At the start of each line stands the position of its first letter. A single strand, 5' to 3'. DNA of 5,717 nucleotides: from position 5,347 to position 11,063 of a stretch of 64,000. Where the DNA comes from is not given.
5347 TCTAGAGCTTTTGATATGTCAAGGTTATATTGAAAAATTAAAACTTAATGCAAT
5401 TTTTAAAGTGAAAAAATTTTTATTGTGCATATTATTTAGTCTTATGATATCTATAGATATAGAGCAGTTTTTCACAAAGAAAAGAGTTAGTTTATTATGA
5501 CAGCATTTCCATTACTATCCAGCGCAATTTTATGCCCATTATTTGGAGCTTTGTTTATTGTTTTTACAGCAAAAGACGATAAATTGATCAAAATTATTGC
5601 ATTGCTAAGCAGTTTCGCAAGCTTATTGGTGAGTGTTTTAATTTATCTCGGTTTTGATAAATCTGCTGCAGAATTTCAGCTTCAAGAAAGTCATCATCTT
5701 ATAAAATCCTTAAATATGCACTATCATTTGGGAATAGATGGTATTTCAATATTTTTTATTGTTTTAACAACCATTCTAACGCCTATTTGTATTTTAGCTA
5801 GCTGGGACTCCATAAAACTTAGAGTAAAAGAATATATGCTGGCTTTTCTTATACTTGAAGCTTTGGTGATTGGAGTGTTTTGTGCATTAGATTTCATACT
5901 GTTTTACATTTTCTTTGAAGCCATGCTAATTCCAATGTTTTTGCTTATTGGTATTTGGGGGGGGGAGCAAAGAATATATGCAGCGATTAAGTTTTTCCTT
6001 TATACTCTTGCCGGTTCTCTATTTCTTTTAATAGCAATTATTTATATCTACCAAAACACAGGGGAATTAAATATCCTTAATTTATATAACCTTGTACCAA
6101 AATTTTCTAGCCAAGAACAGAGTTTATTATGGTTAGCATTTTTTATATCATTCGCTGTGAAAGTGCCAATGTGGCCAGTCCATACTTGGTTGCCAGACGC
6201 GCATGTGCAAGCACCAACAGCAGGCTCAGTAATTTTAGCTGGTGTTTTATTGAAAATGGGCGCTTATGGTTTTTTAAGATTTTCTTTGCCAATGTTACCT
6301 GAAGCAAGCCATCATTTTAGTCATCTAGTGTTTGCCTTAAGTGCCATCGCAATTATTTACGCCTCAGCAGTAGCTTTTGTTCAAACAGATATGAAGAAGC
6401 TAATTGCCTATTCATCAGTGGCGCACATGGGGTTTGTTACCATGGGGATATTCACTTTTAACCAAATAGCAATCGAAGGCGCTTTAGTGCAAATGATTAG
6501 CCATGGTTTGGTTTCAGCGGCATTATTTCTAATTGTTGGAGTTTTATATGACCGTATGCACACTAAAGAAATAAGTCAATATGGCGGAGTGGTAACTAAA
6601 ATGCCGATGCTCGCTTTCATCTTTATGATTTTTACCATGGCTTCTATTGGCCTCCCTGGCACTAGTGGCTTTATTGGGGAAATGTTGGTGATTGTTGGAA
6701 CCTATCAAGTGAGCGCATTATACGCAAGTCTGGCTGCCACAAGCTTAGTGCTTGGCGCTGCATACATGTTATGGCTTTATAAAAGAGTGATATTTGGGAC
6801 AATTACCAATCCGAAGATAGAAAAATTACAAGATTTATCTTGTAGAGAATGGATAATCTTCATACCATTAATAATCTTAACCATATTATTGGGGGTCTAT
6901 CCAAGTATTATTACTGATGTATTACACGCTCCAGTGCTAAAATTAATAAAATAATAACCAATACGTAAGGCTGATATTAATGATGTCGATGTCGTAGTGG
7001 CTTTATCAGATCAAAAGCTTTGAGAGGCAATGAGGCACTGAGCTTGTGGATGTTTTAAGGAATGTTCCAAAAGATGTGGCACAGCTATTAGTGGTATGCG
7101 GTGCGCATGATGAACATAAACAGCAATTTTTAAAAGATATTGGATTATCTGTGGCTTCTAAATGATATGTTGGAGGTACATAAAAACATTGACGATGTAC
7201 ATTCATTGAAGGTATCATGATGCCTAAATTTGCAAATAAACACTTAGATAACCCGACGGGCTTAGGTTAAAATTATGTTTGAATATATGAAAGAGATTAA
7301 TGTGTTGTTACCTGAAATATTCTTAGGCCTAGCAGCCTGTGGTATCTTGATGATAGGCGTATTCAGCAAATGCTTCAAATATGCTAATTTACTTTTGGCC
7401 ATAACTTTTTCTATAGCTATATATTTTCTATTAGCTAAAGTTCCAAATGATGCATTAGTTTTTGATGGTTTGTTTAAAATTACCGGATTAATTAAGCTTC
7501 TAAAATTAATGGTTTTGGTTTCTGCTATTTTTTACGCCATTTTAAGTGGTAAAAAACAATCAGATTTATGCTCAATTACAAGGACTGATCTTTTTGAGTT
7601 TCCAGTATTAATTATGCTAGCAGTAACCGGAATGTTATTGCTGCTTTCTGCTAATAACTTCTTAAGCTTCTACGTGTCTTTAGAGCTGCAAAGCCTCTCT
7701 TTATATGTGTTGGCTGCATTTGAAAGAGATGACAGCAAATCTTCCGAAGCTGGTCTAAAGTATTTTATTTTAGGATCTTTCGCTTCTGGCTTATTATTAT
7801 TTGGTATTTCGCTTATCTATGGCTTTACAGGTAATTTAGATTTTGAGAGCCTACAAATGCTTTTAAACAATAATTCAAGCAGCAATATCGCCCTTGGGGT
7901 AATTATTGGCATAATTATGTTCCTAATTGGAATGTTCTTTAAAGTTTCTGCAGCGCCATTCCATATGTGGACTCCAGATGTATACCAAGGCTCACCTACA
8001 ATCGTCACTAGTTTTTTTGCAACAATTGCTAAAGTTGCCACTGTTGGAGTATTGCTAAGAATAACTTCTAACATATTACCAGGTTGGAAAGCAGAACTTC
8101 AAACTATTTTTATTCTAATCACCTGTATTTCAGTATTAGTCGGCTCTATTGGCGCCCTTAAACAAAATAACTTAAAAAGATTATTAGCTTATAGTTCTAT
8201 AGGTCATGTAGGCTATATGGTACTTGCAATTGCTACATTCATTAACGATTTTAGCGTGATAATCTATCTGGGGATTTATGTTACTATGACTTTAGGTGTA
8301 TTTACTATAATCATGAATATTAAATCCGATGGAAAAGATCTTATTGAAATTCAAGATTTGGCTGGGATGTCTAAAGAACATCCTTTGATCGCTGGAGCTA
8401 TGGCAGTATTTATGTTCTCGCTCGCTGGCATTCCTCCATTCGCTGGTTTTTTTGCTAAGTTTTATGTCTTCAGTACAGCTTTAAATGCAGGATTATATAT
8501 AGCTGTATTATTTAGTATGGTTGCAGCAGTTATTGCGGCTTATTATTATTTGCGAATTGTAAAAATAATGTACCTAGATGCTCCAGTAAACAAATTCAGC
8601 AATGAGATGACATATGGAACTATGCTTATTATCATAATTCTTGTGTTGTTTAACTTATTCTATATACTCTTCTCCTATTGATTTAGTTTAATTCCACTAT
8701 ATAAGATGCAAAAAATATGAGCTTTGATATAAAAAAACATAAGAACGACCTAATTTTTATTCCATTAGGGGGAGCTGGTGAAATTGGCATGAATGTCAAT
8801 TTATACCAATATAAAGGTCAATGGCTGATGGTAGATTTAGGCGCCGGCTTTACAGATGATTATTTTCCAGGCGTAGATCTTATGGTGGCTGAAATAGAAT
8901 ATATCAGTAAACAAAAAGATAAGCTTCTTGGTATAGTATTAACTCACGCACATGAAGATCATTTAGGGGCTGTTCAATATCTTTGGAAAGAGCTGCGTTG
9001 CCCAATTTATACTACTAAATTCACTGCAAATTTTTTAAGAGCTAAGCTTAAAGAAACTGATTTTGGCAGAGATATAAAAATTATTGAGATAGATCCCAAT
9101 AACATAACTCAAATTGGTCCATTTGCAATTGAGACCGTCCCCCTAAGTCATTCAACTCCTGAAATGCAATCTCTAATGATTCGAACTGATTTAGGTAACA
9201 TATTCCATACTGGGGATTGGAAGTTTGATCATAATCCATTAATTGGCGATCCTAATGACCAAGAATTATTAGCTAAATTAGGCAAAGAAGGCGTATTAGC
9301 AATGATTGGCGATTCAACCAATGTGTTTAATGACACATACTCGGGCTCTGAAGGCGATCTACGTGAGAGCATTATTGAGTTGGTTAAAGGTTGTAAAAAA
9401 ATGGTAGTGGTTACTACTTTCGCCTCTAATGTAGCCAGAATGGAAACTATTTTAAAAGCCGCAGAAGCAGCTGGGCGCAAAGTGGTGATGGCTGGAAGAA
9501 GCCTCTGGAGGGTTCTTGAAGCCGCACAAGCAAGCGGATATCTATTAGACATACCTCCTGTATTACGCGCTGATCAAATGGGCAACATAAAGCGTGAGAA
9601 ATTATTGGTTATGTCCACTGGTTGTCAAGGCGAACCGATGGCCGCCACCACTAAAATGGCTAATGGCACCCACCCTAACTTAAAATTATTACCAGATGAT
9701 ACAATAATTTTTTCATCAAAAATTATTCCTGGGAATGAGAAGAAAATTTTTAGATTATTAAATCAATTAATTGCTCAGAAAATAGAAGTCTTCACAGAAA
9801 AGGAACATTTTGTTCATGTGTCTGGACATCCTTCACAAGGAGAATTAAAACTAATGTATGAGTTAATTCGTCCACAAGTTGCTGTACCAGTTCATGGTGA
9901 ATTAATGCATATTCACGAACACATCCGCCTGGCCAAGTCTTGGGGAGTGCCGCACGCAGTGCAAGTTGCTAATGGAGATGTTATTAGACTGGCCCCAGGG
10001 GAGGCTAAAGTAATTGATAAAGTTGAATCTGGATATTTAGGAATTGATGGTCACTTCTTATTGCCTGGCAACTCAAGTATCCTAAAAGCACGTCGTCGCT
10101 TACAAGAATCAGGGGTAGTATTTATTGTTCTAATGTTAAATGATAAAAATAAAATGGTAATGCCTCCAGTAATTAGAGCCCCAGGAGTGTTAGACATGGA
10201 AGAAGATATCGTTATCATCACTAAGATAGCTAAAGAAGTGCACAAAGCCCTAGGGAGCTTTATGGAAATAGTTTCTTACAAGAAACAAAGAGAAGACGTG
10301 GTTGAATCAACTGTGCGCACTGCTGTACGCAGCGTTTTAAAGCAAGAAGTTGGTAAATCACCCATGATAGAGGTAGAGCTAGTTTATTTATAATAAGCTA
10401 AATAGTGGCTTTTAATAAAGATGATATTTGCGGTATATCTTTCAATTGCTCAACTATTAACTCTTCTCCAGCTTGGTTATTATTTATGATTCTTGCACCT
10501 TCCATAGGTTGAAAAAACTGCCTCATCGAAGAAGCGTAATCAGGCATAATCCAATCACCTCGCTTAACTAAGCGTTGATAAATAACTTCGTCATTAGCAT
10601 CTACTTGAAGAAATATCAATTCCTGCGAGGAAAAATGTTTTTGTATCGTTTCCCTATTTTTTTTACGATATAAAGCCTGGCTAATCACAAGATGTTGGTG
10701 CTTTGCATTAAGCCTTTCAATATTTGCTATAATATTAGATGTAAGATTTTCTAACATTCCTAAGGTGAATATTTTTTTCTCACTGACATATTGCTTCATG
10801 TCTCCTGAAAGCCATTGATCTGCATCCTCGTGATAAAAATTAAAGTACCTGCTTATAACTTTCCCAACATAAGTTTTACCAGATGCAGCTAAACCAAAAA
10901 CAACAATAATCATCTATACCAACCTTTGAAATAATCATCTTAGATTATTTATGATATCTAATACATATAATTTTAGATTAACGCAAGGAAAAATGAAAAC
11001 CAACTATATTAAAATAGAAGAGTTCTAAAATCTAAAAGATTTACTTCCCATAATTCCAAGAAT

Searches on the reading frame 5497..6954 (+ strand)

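Call 48: search_protein_families(library=pfam, proteins=[window:5497-6954:+], max_evalue=0.0001)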
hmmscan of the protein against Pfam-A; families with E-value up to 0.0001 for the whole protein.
window:5497-6954:+ (485 aa): 2 families
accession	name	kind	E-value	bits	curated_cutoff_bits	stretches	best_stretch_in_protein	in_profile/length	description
PF00361.26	Proton_antipo_M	-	3.2e-87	292.9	21.5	1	130-416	1-290/294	NADH:quinone oxidoreductase/Mrp antiporter, TM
PF01059.23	Oxidored_q5_N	-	6.4e-05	23.4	22.7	1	43-120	22-99/110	NADH-ubiquinone oxidoreductase chain 4, amino terminus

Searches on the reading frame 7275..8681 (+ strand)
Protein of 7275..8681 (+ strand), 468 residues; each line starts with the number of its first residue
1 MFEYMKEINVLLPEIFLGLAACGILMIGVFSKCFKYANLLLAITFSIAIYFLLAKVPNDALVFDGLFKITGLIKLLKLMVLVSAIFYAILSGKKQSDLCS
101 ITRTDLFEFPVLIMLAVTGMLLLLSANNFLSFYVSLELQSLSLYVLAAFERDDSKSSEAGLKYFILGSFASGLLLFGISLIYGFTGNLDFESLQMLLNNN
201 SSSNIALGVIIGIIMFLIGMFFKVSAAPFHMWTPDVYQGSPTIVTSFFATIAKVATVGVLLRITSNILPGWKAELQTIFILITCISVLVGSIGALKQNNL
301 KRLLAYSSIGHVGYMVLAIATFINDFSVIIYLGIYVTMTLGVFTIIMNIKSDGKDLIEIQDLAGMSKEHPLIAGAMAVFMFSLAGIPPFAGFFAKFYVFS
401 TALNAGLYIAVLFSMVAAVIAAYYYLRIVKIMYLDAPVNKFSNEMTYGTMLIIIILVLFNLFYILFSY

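Call 35: search_protein_families(library=pfam, proteins=[window:7275-8681:+], max_evalue=0.00001)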
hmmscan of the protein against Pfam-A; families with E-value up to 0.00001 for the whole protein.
window:7275-8681:+ (468 aa): 1 family
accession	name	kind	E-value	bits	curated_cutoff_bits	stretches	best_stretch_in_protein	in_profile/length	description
PF00361.26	Proton_antipo_M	-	9.2e-77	258.6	21.5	1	126-420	1-293/294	NADH:quinone oxidoreductase/Mrp antiporter, TM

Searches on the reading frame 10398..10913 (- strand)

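Call 22: search_protein_families(library=ncbifam, proteins=[window:10398-10913:-], max_evalue=0.00001)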
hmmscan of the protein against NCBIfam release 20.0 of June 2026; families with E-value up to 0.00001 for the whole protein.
window:10398-10913:- (171 aa): 1 family
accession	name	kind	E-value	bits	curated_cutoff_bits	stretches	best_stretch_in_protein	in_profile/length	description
NF001866.0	PRK00625.1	equivalog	1.2e-07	32.1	142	1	2-119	2-117/173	shikimate kinase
